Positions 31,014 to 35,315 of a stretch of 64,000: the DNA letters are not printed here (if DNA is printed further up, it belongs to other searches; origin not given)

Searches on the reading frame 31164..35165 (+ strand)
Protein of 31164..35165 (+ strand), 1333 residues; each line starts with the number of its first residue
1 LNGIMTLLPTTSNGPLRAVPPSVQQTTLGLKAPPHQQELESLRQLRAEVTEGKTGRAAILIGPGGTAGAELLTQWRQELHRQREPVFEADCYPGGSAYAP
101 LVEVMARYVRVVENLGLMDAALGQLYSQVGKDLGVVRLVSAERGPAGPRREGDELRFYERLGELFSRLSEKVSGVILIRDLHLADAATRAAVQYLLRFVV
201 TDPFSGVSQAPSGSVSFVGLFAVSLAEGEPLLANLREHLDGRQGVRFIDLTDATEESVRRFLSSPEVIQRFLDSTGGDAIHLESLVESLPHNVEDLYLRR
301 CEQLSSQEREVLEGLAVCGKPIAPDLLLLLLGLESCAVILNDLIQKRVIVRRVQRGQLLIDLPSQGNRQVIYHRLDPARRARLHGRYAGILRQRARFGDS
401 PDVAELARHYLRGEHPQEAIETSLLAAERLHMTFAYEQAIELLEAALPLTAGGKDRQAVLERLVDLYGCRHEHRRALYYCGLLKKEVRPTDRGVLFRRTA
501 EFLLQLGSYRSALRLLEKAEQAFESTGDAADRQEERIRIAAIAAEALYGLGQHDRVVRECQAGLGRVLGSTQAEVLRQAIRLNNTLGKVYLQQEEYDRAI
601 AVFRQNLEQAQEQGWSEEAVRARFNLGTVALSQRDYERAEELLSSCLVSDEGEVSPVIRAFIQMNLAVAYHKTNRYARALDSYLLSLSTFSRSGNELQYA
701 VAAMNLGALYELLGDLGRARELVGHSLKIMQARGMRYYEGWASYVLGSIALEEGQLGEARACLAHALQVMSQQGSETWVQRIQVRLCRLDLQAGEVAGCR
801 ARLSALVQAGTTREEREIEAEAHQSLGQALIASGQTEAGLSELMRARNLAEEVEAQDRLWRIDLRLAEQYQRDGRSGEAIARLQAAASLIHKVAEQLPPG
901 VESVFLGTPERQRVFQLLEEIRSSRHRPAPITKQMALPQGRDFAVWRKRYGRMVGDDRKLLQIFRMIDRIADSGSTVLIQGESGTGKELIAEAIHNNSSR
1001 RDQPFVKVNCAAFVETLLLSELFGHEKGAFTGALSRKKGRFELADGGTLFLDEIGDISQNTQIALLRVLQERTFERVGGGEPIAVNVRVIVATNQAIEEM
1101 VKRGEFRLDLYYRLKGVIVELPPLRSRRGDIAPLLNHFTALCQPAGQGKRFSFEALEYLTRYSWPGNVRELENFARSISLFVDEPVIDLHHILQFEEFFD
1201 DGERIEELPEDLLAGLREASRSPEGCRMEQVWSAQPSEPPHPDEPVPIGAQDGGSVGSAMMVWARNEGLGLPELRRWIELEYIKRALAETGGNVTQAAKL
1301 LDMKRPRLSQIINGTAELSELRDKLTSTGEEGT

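Call 13: search_protein_families(library=pfam, proteins=[window:31164-35165:+], max_evalue=0.001)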
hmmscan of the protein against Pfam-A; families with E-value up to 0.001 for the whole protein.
window:31164-35165:+ (1333 aa): 18 families
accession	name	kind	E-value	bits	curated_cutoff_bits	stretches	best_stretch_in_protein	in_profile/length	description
PF00158.32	Sigma54_activat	-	1.8e-68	230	20.2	1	954-1117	2-165/168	Sigma-54 interaction domain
PF13424.12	TPR_12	-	8.1e-21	74.4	30.1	2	581-646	4-71/77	Tetratricopeptide repeat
PF14532.12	Sigma54_activ_2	-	2e-19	70.7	25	1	955-1124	2-138/138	Sigma-54 interaction domain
PF25601.1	AAA_lid_14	-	1.1e-16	60.9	27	1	1125-1192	1-70/87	AAA+ ATPase lid domain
PF07719.23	TPR_2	-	1e-11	44.4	27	0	583-605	4-26/34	Tetratricopeptide repeat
PF13191.12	AAA_16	-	1.3e-10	42.5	32.6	1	37-197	7-157/167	AAA ATPase domain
PF13181.12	TPR_8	-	1.6e-10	40.8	25.7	0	581-605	2-26/34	Tetratricopeptide repeat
PF00515.34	TPR_1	-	1.4e-09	37.8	27.8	0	584-609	5-30/34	Tetratricopeptide repeat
PF02954.25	HTH_8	-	5.3e-08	32.9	22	1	1278-1306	5-33/42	Bacterial regulatory protein, Fis family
PF13432.12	TPR_16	-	8.2e-08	33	32.7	1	585-644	2-55/65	Tetratricopeptide repeat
PF07728.20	AAA_5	-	8.2e-08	32.8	22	1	977-1096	2-124/139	AAA domain (dynein-related subfamily)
PF17874.7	TPR_MalT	-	2.3e-07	30.9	45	1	658-800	38-181/336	MalT-like TPR region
PF00004.35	AAA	-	2e-06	28.7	21.2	1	977-1096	1-111/131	ATPase family associated with various cellular activities (AAA)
PF13374.12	TPR_10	-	2.1e-06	28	27.5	0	664-683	6-25/42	Tetratricopeptide repeat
PF13176.12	TPR_7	-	2.2e-05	24.7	27.9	0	586-611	5-30/36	Tetratricopeptide repeat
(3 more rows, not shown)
